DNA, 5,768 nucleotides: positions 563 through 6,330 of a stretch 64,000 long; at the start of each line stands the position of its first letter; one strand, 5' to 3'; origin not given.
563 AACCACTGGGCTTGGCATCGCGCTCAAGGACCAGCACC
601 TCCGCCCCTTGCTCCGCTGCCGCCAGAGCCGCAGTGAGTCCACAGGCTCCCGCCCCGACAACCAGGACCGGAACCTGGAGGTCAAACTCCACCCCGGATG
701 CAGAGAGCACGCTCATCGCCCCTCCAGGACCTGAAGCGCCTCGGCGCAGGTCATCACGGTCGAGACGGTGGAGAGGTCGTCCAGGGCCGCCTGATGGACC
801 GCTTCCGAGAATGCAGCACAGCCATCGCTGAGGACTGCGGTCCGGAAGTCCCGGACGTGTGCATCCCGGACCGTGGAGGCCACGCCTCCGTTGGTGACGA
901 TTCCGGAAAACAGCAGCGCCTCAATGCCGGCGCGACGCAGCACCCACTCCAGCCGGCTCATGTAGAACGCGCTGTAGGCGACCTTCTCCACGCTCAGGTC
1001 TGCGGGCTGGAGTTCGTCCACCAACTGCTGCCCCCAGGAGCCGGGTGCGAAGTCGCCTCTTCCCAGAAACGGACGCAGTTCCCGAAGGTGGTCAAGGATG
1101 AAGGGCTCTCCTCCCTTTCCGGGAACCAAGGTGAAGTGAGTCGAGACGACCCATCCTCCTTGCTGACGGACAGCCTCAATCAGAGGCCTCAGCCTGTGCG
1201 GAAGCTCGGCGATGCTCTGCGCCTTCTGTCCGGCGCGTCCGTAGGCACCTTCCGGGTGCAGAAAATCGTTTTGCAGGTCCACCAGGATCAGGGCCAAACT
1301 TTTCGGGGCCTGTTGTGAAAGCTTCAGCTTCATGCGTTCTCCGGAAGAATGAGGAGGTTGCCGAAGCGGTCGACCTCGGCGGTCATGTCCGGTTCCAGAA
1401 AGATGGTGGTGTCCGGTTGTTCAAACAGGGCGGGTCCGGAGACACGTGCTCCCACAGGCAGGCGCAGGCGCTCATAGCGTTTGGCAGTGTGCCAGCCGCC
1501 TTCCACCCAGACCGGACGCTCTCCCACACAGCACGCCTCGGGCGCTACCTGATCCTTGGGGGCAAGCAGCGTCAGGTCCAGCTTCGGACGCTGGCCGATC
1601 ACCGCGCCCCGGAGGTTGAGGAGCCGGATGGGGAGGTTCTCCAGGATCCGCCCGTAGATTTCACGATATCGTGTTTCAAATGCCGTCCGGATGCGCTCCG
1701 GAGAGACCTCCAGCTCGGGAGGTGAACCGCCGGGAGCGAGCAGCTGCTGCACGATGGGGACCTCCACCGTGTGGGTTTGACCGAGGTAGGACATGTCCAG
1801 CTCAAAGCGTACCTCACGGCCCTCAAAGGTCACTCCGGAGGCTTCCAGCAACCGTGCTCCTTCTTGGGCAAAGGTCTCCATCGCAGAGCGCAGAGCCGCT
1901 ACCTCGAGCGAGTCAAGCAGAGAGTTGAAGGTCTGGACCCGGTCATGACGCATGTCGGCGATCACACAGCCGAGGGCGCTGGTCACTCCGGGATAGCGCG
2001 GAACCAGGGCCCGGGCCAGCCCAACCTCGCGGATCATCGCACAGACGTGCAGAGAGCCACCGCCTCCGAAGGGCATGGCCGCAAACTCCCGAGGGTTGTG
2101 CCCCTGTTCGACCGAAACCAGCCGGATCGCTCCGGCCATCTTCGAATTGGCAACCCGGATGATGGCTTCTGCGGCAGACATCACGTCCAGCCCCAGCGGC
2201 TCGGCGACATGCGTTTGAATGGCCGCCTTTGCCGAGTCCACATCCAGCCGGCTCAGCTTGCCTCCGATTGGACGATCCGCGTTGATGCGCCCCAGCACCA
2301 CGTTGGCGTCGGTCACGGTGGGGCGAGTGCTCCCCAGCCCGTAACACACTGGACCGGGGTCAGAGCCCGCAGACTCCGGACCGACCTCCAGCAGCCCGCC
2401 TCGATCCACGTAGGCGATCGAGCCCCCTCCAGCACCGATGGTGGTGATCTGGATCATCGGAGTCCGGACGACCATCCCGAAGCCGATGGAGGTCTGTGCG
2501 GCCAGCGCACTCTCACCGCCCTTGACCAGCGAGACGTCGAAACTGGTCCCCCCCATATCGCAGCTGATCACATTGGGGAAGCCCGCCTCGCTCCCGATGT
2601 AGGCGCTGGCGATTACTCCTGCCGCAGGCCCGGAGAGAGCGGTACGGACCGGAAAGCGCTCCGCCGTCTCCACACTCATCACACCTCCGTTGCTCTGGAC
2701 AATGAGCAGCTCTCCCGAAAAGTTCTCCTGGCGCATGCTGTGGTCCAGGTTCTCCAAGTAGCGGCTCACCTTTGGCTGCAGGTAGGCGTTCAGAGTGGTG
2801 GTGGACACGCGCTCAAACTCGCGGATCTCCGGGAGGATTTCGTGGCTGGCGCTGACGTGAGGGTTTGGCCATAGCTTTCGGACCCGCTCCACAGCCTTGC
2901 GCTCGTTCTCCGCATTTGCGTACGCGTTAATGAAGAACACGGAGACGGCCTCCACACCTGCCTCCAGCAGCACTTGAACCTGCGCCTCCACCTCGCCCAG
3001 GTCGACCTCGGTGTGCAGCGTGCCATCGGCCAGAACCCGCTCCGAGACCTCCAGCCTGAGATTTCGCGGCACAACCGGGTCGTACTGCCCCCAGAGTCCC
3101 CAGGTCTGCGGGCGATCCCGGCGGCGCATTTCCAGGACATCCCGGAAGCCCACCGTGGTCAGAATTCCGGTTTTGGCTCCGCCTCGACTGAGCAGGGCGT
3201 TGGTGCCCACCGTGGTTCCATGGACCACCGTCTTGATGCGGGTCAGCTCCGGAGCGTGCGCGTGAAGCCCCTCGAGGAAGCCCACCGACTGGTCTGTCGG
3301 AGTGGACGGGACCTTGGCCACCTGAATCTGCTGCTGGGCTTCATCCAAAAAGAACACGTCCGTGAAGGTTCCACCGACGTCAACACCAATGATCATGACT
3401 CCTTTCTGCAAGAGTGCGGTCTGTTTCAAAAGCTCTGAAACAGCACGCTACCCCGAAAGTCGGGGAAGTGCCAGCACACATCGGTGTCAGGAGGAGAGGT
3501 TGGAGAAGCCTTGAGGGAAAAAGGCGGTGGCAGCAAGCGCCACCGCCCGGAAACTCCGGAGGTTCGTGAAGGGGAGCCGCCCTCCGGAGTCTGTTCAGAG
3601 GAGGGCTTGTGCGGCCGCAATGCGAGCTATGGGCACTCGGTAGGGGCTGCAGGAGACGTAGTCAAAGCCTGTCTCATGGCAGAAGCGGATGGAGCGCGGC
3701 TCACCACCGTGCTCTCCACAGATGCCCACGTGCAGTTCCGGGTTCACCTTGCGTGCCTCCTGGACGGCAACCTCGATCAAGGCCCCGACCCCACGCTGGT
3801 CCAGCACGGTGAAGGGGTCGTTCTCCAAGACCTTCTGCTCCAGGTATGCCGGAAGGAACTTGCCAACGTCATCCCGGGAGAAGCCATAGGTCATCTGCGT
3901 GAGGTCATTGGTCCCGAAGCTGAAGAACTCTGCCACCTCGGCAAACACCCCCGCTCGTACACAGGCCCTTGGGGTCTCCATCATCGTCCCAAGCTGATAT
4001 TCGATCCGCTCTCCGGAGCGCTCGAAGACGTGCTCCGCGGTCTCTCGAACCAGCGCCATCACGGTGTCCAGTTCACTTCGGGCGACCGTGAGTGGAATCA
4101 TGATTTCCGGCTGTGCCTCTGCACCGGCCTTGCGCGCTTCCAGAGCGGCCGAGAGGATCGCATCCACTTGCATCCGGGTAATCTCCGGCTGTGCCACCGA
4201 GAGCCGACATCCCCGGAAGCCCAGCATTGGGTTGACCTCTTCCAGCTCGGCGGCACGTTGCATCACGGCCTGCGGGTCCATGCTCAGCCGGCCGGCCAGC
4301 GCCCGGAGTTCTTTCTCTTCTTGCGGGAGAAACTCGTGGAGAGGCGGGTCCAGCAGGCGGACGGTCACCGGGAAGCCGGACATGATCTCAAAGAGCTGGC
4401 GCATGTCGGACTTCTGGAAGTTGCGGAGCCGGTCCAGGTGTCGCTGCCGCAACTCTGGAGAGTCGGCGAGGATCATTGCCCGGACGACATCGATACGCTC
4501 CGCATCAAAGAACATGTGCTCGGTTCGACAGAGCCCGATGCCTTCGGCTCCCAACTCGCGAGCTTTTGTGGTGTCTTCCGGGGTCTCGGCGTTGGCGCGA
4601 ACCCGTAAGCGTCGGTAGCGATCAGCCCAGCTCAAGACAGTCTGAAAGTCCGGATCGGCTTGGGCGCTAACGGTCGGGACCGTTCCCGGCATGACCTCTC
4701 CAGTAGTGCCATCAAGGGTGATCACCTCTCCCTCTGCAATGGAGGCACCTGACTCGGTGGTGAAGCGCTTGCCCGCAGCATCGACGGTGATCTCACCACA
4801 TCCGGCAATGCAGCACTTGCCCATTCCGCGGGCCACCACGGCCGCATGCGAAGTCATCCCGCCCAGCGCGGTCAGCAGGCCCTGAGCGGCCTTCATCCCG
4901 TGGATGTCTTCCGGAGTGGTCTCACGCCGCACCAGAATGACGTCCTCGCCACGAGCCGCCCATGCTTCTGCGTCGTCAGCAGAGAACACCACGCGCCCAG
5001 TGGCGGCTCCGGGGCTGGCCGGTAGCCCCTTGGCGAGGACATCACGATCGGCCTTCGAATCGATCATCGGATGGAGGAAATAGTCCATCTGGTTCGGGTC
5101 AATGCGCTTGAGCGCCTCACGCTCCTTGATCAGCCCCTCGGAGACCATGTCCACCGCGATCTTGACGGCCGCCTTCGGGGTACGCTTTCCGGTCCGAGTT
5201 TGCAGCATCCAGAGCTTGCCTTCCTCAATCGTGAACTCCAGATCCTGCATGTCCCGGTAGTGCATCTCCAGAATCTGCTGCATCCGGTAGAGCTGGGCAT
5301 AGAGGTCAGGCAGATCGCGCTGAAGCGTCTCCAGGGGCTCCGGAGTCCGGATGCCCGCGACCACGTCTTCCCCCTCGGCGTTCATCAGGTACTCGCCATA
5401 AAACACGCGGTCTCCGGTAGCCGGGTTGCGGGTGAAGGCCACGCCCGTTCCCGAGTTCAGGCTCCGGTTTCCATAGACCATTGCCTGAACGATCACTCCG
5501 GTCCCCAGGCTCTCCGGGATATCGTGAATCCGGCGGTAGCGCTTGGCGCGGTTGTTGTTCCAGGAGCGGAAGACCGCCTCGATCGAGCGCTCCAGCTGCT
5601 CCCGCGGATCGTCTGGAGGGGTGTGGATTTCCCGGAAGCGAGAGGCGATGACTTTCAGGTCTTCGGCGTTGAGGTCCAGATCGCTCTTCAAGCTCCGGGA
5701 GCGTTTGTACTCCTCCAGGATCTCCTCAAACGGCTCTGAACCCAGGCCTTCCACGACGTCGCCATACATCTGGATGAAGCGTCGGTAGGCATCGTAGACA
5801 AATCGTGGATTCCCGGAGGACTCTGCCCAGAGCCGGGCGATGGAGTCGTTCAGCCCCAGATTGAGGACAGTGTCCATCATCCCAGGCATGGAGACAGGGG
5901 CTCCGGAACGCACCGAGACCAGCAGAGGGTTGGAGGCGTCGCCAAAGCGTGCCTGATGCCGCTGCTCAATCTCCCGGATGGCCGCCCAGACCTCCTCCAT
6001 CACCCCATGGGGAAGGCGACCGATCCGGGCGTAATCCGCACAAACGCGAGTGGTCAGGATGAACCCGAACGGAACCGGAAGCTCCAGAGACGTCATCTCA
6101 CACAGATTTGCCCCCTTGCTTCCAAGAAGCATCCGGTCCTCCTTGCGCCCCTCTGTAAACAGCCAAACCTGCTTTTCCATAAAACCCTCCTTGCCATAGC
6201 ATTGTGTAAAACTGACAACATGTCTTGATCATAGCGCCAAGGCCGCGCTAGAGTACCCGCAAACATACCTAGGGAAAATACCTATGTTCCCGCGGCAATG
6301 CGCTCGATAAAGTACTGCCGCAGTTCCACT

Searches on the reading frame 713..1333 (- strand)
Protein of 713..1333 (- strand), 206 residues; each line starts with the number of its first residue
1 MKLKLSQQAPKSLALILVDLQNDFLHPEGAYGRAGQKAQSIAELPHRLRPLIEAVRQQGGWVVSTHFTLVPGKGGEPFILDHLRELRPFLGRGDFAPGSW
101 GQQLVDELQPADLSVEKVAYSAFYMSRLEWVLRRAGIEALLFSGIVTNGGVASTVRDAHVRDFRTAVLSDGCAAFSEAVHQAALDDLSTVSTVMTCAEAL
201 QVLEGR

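Call 40: search_protein_families(library=pfam, proteins=[window:713-1333:-], max_evalue=0.00001)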
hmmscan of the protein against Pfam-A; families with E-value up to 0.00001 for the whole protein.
window:713-1333:- (206 aa): 1 family
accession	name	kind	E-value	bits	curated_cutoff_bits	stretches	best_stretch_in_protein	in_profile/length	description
PF00857.26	Isochorismatase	-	2.6e-38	132.3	27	1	14-197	2-174/175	Isochorismatase domain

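Call 78: find_encoding_contigs(protein=window:713-1333:-, flank=10000, max_places=4)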
Protein window:713-1333:- (206 aa): 2 contigs read that carry it; 2 places shown.
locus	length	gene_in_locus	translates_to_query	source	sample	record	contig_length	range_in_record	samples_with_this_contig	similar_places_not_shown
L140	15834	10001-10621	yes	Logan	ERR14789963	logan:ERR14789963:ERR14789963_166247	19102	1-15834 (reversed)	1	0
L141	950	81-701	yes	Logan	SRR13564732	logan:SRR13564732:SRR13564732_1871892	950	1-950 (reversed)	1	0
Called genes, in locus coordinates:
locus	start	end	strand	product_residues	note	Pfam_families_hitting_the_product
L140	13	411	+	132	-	-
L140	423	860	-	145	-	PF13302:Acetyltransf_3 (weak), PF00583:Acetyltransf_1, PF13508:Acetyltransf_7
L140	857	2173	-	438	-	PF00374:NiFeSe_Hases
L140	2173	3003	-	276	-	PF01058:Oxidored_q6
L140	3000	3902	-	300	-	PF00175:NAD_binding_1, PF10418:DHODB_Fe-S_bind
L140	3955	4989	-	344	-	PF13187:Fer4_9 (faint), PF13534:Fer4_17 (faint), PF00037:Fer4 (faint), PF13183:Fer4_8 (faint), PF13237:Fer4_10 (weak), PF17179:Fer4_22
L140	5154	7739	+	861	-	PF01326:PPDK_N, PF00391:PEP-utilizers, PF02896:PEP-utilizers_C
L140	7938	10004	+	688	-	PF05378:Hydant_A_N, PF01968:Hydantoinase_A, PF19278:Hydant_A_C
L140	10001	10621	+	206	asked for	PF00857:Isochorismatase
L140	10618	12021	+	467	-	PF01946:Thi4 (faint), PF03486:HI0933_like (faint), PF07992:Pyr_redox_2 (faint), PF00890:FAD_binding_2, PF01134:GIDA (faint), PF01266:DAO, PF12831:FAD_oxidored, PF13450:NAD_binding_8 (weak)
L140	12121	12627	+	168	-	PF00210:Ferritin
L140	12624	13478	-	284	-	PF03692:CxxCxxCC (weak)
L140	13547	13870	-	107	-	-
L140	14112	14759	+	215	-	PF00406:ADK, PF13207:AAA_17, PF13671:AAA_33 (weak), PF17213:Hydin_ADK (faint), PF05191:ADK_lid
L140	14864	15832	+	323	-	?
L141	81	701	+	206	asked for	PF00857:Isochorismatase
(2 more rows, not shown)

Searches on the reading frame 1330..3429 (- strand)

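Call 40: search_protein_families(library=pfam, proteins=[window:1330-3429:-], max_evalue=0.00001)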
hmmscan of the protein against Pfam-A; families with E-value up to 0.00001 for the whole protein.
window:1330-3429:- (699 aa): 3 families
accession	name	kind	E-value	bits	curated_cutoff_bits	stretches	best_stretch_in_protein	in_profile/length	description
PF01968.24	Hydantoinase_A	-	2.9e-95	319.3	22.9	1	207-496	1-290/291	Hydantoinase/oxoprolinase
PF05378.19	Hydant_A_N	-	3.8e-47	160.7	25.2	1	14-185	2-174/176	Hydantoinase/oxoprolinase N-terminal region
PF19278.4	Hydant_A_C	-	2.8e-12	46.9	21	1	511-689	12-185/193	Hydantoinase/oxoprolinase C-terminal domain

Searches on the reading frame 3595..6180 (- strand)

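Call 40: search_protein_families(library=pfam, proteins=[window:3595-6180:-], max_evalue=0.00001)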
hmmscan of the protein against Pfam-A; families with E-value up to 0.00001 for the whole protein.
window:3595-6180:- (861 aa): 3 families
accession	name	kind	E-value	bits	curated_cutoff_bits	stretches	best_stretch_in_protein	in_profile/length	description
PF02896.24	PEP-utilizers_C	-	2.5e-75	253.8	22.8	1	511-859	6-291/293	PEP-utilising enzyme, PEP-binding domain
PF01326.24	PPDK_N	-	1.3e-47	163.2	27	2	61-283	78-220/328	Pyruvate phosphate dikinase, AMP/ATP-binding domain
PF00391.29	PEP-utilizers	-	1e-24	86.3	23.1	1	412-494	3-72/72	PEP-utilising enzyme, mobile domain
